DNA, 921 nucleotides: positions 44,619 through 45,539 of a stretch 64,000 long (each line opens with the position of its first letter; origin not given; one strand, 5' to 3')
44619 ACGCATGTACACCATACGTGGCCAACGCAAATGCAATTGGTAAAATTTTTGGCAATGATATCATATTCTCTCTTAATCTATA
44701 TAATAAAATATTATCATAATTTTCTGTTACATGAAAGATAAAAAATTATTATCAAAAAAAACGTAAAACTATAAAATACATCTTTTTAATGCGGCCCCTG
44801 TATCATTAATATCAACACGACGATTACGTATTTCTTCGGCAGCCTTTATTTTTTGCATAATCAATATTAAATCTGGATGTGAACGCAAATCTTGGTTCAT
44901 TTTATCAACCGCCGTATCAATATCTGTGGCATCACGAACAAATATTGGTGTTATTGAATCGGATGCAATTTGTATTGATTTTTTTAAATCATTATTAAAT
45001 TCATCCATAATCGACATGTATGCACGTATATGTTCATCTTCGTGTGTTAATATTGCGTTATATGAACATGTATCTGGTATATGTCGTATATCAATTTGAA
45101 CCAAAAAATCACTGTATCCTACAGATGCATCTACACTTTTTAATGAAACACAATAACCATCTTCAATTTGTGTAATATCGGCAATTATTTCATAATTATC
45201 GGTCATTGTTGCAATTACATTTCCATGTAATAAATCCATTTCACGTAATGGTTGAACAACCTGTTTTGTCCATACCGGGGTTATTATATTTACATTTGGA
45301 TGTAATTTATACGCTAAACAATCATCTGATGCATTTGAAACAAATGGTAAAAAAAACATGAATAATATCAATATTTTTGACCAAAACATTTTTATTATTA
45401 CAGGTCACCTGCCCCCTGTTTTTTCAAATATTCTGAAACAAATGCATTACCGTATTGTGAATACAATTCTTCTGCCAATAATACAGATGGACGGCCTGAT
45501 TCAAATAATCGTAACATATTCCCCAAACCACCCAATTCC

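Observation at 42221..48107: virB3-virB4 operon runs into three Sec-signal proteins instead of virB5/virB6/virB8-11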

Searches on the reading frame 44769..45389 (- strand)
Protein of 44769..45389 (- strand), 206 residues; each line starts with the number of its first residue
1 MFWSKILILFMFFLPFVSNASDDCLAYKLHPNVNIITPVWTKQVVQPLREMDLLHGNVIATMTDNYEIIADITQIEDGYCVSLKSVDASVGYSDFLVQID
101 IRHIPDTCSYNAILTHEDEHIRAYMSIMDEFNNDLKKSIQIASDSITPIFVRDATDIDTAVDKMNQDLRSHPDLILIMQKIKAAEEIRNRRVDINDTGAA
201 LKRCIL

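Call 3: search_protein_families(library=pfam, proteins=[window:44769-45389:-], max_evalue=1)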
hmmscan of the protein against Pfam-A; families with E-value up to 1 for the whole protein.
window:44769-45389:- (206 aa): 0 families

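Call 4: search_protein_families(library=ncbifam, proteins=[window:44769-45389:-], max_evalue=1)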
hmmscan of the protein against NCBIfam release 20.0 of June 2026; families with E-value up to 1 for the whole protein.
window:44769-45389:- (206 aa): 1 family
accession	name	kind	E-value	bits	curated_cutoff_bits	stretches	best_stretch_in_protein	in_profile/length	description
NF045629.1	monooxsub_HsaA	equivalog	0.067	11.9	450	1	149-202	270-324/383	3-hydroxy-9,10-secoandrosta-1,3,5(10)-triene-9,17-dione monooxygenase oxygenase subunit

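Call 7: find_homologous_proteins(query=window:44769-45389:-)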
Query window:44769-45389:- (206 aa): 594 proteins with E <= 0.001 among 632 candidates; the best 120 are listed.
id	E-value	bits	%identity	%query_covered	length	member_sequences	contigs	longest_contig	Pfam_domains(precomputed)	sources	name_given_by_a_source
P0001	1.9e-123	428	99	95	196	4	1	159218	-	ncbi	-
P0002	3.3e-90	319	68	100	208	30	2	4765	-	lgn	-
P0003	3.8e-90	319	69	99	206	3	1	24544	-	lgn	-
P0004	9.5e-90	318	68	100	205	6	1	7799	-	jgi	-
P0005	9.8e-89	314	68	99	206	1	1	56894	-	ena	-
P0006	1.0e-88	314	68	99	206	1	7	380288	-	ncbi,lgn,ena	-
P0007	2.6e-88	313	67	99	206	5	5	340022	-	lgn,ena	-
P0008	2.8e-88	313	68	99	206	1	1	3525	-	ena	-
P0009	2.9e-88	313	68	99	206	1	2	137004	-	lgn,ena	-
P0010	3.0e-88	313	70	97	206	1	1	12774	-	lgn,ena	-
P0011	3.7e-88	313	67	98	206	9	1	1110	-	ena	-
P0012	3.7e-88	312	67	99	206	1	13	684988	-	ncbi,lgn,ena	-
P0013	3.9e-88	312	67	99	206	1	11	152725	-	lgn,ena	-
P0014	4.7e-88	312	67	100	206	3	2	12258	-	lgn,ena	-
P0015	1.1e-87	311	66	99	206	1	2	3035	-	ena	-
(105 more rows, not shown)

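Call 15: search_solved_structures(query=A1, max_evalue=10, show_alignments=2)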
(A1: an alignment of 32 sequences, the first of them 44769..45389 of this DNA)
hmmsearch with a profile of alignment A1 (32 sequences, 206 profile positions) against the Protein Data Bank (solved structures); distinct sequences matched with E-value up to 10: 1.
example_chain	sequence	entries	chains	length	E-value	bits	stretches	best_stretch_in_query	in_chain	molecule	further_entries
9g8s_w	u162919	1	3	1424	6.8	9.3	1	133-189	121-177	Tail tape measure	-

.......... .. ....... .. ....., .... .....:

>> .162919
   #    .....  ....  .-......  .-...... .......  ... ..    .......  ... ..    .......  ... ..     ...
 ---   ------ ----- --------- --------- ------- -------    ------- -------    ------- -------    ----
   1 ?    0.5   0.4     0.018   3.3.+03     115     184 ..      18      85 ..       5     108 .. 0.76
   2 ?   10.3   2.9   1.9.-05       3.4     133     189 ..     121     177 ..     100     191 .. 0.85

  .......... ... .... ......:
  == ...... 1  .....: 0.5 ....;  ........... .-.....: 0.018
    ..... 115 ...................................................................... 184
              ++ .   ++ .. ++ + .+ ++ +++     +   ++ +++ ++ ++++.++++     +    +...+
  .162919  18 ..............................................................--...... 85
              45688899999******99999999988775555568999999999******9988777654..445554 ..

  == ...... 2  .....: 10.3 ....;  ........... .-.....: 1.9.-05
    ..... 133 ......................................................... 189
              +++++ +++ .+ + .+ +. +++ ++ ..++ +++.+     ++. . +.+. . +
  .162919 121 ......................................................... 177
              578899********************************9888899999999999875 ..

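Call 22: predict_structure(alignment_id=A1)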
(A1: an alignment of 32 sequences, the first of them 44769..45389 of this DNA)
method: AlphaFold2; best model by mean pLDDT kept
length: 206 residues; sequences in the alignment: 32
mean_pLDDT: 90.2   pTM: 0.76
mean pLDDT of the five models: 90.2, 89.9, 89.6, 86.9, 86.8
residues with pLDDT >= 90: 157; 70-90: 32; 50-70: 15; < 50: 2
segments of 3 or more residues with pLDDT < 50: none
pLDDT, mean of each block of 10 residues (from residue 1): 71 56 83 94 93 90 94 93 96 96 92 94 94 96 95 95 96 97 93 88 83
secondary structure, 60 per line:
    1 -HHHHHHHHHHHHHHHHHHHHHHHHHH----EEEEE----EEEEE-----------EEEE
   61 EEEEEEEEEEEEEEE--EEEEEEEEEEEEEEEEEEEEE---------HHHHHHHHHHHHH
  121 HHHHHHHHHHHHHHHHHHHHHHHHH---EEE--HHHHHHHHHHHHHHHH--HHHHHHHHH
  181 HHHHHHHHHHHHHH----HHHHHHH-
elements in order: H2-27 E32-36 E41-45 E57-75 E78-98 H108-145 E149-151 H154-169 H172-194 H199-205
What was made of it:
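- The AF2 model is confident (call 22).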

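Call 25: fold_search(model_id=the predicted structure, library=pdb)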
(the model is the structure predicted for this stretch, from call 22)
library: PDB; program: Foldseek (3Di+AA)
matches with E <= 10: 123; with E <= 0.001: 0
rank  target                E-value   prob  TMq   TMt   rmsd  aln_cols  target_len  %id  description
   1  2g59_B                6.3e-02  0.06  0.12  0.10  22.1       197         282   11  Crystal Structure of the Catalytic Domain of Protein Tyrosine Phosphatase from Homo sapiens (released 2006-03-14)
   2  2p6x_B                1.2e-01  0.04  0.11  0.08  22.8       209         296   11  Crystal structure of human tyrosine phosphatase PTPN22 (released 2007-04-03)
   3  7mir_C                1.1e+00  0.01  0.10  0.04  28.4       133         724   10  Cryo-EM structure of SidJ-SdeA-CaM reaction intermediate complex (released 2021-08-18)
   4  3aev_A                1.2e+00  0.03  0.14  0.16  20.5       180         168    8  Crystal structure of a/eIF2alpha-aDim2p-rRNA complex from Pyrococcus horikoshii OT3 (released 2010-04-21)
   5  9bhw_B                1.7e+00  0.02  0.10  0.09  15.1       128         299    8  Septin Tetrameric Complex SEPT7/SEPT9 of Ciona intestinalis by Cryo-EM (released 2024-07-10)
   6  2f9m                  1.7e+00  0.01  0.14  0.15  21.5       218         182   11  3D structure of active human Rab11b GTPase (released 2006-04-04)
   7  5nwt_C                2.0e+00  0.04  0.22  0.04  28.5       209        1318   10  Crystal Structure of Escherichia coli RNA polymerase - Sigma54 Holoenzyme complex (released 2017-09-13)
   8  6hko_M                2.0e+00  0.01  0.09  0.10  15.1       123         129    7  Yeast RNA polymerase I elongation complex bound to nucleotide analog GMPCPP (released 2019-04-03)
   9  9g2r_A                2.1e+00  0.04  0.16  0.15  17.6       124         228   15  Endophilin B1 dimers bound to nanodiscs (released 2024-08-07)
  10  8tmn_C                2.3e+00  0.02  0.15  0.10  23.1       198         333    9  Cryo-EM structure of magnesium depleted CorA in complex with conformation-specific synthetic antibody C18, State MGD-1 (released 2025-02-12)
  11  8dke_P                2.3e+00  0.01  0.11  0.07  25.2       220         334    7  Cryo-EM structure of cystinosin in a cytosol-open state (released 2022-09-21)
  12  5xr6_A                2.3e+00  0.01  0.07  0.08  14.8        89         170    8  Crystal structure of RabA1a in complex with GppNHp (released 2018-06-13)
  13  7z1m_N                2.4e+00  0.06  0.11  0.14   9.6        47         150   11  Structure of yeast RNA Polymerase III Elongation Complex (EC) (released 2022-08-31)
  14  2oc3                  2.4e+00  0.01  0.10  0.08  21.6       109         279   11  Crystal Structure of the Catalytic Domain of Human Protein Tyrosine Phosphatase non-receptor Type 18 (released 2007-01-30)
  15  7edx_S                2.6e+00  0.01  0.09  0.13  17.0       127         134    7  p53-bound TFIID-based core PIC on HDM2 promoter (released 2021-05-05)
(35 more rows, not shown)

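Call 26: search_protein_representatives(alignment_id=A1)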
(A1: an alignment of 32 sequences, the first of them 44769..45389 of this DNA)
Query: 32 sequences, 206 profile positions. Proteins with E-value up to 0.001 (for the whole library): 432; up to 1e-10: 78; up to 1e-30: 29. The best 150 are listed.
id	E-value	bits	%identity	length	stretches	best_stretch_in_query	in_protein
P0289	5.0e-79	280.8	-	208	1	5-204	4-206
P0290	1.1e-76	273.2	-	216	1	6-205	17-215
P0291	1.3e-70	253.3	-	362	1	4-205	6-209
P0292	6.0e-68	244.6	-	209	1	7-205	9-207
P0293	1.4e-62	227.1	-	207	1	6-204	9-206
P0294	5.6e-62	225.1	-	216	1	6-204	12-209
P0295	5.7e-61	221.9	-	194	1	55-205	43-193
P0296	5.7e-60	218.6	-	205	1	5-204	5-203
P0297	2.5e-58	213.2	-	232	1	8-205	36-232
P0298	2.7e-58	213.1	-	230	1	6-198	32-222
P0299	2.8e-56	206.5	-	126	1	94-205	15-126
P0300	2.3e-53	197.0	-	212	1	5-205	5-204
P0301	8.1e-52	192.0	-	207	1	6-205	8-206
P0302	2.1e-50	187.3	-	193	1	21-198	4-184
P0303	2.1e-49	184.1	-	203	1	7-204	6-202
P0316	4.5e-33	130.7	-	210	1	5-205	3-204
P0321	4.0e-25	104.8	-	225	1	5-204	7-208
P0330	1.3e-18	83.6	-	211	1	10-204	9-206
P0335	3.3e-16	75.7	-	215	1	7-204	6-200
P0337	3.1e-15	72.5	-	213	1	58-200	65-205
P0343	5.4e-14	68.4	-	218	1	65-194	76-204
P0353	5.0e-12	62.0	-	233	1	78-200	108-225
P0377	2.8e-10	56.3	-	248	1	47-187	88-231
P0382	3.9e-10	55.8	-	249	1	77-186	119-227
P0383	4.1e-10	55.8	-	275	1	65-167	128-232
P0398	3.4e-09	52.7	-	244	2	74-169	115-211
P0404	8.3e-09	51.5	-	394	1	78-198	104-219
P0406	8.8e-09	51.4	-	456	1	77-167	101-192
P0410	1.1e-08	51.1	-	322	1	78-196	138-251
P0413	1.2e-08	51.0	-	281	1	78-197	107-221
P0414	1.4e-08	50.7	-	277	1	72-163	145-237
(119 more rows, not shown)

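Call 28: search_protein_families(library=pfam, alignment_id=A2, max_evalue=0.1)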
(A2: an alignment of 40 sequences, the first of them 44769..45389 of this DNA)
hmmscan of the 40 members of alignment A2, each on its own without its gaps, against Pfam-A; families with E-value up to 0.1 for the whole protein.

A. member 1, window:44769-45389:- (206 aa): 0 families

B. families by the number of members that match (of 40 scanned): 24 families
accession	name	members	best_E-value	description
PF06037.17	DUF922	4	0.0048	Bacterial protein of unknown function (DUF922)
PF13699.11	eCIS_core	3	0.0014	eCIS core domain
PF11266.14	Ald_deCOase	1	0.0038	Long-chain fatty aldehyde decarbonylase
PF03910.19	Adeno_PV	1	0.012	Adenovirus minor core protein PV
PF05852.16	DUF848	1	0.016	Gammaherpesvirus protein of unknown function (DUF848)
PF05698.19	Trigger_C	1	0.024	Bacterial trigger factor protein (TF) C-terminus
PF12672.12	DUF3793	1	0.028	Protein of unknown function (DUF3793)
PF11246.14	Phage_gp53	1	0.03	Base plate wedge protein 53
PF08004.16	DUF1699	1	0.031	Protein of unknown function (DUF1699)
PF22277.2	EncFtn-like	1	0.034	EncFtn-like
PF02800.25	Gp_dh_C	1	0.04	Glyceraldehyde 3-phosphate dehydrogenase, C-terminal domain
PF03938.19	OmpH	1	0.04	Outer membrane protein (OmpH-like)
PF01014.23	Uricase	1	0.041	Uricase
PF13864.11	Enkurin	1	0.048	Calmodulin-binding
PF06443.16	SEF14_adhesin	1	0.052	SEF14-like adhesin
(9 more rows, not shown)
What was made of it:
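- Closest known: DUF922. Same: Distant orf206-family members give weak hits: 4/40 to DUF922 (best E 0.0048) and 3/40 to eCIS_core (best E 0.0014) (call 28).
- Distant members give weak hits to DUF922 and the eCIS_core zincin (call 28). There are weak hits to the eCIS_core toxin-type zincin (call 28).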

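Call 29: search_solved_structures(query=A2, max_evalue=10, show_alignments=2)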
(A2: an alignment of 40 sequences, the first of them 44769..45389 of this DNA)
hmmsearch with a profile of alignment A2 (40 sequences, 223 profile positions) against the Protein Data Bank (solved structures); distinct sequences matched with E-value up to 10: 17.
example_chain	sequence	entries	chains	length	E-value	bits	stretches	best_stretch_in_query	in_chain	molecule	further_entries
7fao_A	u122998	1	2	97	0.052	16.4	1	29-115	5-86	Top7 Surface mutant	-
3k2s_A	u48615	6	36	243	0.15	15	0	134-195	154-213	Apolipoprotein A-I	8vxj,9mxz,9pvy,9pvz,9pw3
1av1_A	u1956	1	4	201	0.15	14.9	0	134-196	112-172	APOLIPOPROTEIN A-I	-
4v6m_A0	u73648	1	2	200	0.15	14.9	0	134-196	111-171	Apolipoprotein A-I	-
6pts_A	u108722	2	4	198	0.15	14.9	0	134-196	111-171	Apolipoprotein A-I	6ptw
2msc_A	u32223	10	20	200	0.16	14.9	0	134-196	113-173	Apolipoprotein A-I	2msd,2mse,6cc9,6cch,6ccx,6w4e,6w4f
2q2f_A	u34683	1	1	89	0.21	14.5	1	151-204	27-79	Selenoprotein S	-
3s84_A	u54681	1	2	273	0.29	14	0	140-202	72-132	Apolipoprotein A-IV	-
3r2p_A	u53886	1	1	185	0.35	13.7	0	141-189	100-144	Apolipoprotein A-I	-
6clz_B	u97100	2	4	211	0.39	13.6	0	134-196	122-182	Apolipoprotein A-I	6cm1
5kiu_A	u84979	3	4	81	0.43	13.5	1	135-204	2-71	Selenoprotein S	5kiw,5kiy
8eqs_C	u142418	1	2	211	0.65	12.9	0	134-196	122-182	Apolipoprotein A-I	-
7kjr_C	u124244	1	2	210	0.66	12.8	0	134-196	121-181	Apolipoprotein A-I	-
2lem_A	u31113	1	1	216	1.1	12.1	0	134-195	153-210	Apolipoprotein A-I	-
5zvk_A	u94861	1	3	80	1.2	11.9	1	138-189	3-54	Human Coronavirus MERS HR1 motif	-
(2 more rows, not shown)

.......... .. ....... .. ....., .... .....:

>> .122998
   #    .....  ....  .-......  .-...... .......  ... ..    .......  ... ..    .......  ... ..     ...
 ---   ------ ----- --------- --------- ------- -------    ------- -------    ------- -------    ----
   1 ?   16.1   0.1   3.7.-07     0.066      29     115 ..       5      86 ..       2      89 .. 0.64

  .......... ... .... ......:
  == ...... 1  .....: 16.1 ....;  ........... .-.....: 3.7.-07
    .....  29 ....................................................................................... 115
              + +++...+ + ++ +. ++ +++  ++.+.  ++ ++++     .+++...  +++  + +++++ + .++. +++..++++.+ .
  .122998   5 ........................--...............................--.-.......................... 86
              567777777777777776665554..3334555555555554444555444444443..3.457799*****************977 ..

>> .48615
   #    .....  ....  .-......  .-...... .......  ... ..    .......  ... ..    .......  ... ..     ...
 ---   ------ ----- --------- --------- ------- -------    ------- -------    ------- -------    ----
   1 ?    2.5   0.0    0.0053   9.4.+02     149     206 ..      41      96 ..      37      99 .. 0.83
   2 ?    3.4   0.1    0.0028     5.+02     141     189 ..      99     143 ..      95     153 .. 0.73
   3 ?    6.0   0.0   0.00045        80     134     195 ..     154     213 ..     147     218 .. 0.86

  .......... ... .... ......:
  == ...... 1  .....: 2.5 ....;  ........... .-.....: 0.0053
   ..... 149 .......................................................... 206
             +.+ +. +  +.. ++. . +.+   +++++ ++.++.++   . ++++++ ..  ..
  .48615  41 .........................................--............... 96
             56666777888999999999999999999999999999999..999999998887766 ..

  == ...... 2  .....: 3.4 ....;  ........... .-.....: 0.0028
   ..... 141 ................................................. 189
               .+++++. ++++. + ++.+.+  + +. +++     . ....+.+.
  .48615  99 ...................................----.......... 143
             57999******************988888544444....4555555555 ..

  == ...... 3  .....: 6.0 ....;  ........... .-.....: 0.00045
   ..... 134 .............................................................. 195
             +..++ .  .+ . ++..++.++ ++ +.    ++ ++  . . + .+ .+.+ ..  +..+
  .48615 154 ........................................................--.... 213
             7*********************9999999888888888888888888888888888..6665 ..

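Call 31: find_encoding_contigs(protein=P0353, flank=8000, max_places=3)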
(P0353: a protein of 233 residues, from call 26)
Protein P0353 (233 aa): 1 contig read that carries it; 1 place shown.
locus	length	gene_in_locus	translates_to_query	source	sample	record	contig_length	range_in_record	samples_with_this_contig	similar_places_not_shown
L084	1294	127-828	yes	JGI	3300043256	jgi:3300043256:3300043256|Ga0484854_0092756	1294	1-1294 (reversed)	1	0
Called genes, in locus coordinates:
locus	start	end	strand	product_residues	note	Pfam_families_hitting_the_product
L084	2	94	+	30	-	?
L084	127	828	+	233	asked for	-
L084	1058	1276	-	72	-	-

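Call 33: find_encoding_contigs(protein=P0316, flank=8000, max_places=2)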
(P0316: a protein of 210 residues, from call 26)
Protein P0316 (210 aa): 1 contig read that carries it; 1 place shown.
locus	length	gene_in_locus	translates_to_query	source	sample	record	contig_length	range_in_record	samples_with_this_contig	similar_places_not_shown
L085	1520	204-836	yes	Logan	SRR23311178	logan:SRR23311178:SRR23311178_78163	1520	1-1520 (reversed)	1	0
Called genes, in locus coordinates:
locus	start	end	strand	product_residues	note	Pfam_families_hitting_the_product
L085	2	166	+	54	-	?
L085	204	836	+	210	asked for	-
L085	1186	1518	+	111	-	?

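Call 34: find_encoding_contigs(protein=P0321, flank=8000, max_places=2)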
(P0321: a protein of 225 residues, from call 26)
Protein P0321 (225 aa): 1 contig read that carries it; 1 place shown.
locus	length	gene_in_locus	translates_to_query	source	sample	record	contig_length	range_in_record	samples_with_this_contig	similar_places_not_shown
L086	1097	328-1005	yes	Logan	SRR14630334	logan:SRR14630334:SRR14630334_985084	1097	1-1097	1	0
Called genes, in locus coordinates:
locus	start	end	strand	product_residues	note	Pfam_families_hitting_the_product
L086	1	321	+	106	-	?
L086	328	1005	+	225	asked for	-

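Call 35: find_encoding_contigs(protein=P0337, flank=8000, max_places=2)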
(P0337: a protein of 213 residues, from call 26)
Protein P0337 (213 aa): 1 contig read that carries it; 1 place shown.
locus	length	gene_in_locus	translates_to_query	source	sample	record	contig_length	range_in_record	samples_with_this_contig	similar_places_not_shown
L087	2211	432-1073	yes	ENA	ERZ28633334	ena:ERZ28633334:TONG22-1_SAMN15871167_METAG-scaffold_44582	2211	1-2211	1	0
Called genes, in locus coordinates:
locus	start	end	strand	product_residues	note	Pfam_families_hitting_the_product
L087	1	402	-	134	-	?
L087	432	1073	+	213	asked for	-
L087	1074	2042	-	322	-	PF01544:CorA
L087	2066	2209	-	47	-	?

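Call 63: search_dna_similar(query=window:44769-45389:-, collection=plasmids, mode=protein, max_evalue=0.01, max_rows=20)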
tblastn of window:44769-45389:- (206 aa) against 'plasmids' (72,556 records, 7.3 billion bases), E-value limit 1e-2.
Records with a match: 1; places in all: 1; records where one place covers at least 80% of the query: 0.
Best place of each record, by identity: <60% 1.
By first word of the organism name: Microvirga 1.
By predicted mobility (MOB-suite, as given by PLSDB): non-mobilizable 1.
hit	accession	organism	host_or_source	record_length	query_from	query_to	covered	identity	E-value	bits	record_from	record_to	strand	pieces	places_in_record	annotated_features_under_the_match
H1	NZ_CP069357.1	Microvirga sp. VF16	Vachellia farnesiana,Cell culture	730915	48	148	49%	28.4%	3e-3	45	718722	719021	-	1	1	hypothetical protein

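Call 64: search_dna_similar(query=P0343, collection=plasmids, mode=protein, max_evalue=0.001, max_rows=20)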
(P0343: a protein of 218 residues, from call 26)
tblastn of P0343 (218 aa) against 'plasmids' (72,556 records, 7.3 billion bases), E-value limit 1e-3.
Records with a match: 2; places in all: 2; records where one place covers at least 80% of the query: 1.
Best place of each record, by identity: <60% 2.
By first word of the organism name: Methylorubrum 1; Microvirga 1.
By predicted mobility (MOB-suite, as given by PLSDB): non-mobilizable 2.
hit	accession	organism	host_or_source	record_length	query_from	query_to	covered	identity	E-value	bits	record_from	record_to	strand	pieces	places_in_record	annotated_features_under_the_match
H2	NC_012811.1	Methylorubrum extorquens AM1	-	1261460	25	218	89%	25.4%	1e-7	59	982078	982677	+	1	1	none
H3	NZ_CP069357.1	Microvirga sp. VF16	Vachellia farnesiana,Cell culture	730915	91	218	59%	27.9%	9e-11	68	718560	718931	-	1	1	hypothetical protein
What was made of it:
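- The family is virtually absent from plasmid T4SS loci (calls 63, 64).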

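Call 66: get_annotated_region(hit=H3, flank=6000)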
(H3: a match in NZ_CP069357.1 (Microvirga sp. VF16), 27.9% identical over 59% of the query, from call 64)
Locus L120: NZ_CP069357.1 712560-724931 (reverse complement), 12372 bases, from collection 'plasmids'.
description: Microvirga sp. VF16 plasmid pMVF16-3, complete sequence
organism: Microvirga sp. VF16 (NCBI taxid 2807101)
taxonomy: Bacteria; Pseudomonadota; Alphaproteobacteria; Hyphomicrobiales; Methylobacteriaceae; Microvirga; Microvirga sp. VF16
host: -; source: Vachellia farnesiana,Cell culture; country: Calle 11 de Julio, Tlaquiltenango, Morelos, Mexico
typing (MOB-suite, as given by PLSDB): non-mobilizable
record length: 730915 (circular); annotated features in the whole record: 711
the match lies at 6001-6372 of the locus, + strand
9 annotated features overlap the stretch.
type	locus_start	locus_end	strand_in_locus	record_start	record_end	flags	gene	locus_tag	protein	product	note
CDS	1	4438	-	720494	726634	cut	-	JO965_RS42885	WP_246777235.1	lactate dehydrogenase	-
CDS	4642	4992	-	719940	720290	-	-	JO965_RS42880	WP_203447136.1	hypothetical protein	-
CDS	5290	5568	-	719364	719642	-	-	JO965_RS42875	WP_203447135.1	hypothetical protein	-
CDS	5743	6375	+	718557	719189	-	-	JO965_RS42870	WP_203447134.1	hypothetical protein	-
CDS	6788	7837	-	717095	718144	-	-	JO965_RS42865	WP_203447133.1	hypothetical protein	-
CDS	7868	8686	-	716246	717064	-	-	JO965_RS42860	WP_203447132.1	hypothetical protein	-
CDS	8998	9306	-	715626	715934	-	-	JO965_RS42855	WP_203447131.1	hypothetical protein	-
CDS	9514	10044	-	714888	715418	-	-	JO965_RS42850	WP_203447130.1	hypothetical protein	-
CDS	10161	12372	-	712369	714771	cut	-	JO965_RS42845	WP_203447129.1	DNA cytosine methyltransferase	-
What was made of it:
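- It is essentially absent from 72,556 plasmids (calls 35, 63, 64, 66). Distant family members stand alone with no T4SS neighbours (L087 next to corA, the Microvirga chromid; calls 35, 66). The family also exists in free-living bacteria without a T4SS (calls 64, 66).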

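Call 67: get_annotated_region(hit=H2, flank=6000)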
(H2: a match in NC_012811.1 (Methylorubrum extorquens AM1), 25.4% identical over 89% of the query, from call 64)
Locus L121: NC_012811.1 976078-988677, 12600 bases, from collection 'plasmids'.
description: Methylorubrum extorquens AM1 megaplasmid, complete sequence
organism: Methylorubrum extorquens AM1 (NCBI taxid 272630)
taxonomy: Bacteria; Pseudomonadota; Alphaproteobacteria; Hyphomicrobiales; Methylobacteriaceae; Methylorubrum; Methylorubrum extorquens; Methylorubrum extorquens AM1
host: -; source: -; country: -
typing (MOB-suite, as given by PLSDB): non-mobilizable; replicon rep_cluster_56; mating-pair formation MPF_I
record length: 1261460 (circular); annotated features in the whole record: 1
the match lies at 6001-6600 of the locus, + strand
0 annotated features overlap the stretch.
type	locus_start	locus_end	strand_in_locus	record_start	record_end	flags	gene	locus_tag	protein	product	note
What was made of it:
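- Tried and rejected: tblastn of orf206 and a distant relative against 72,556 plasmids gave only two chromid hits with no T4SS context (calls 63, 64, 66, 67).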
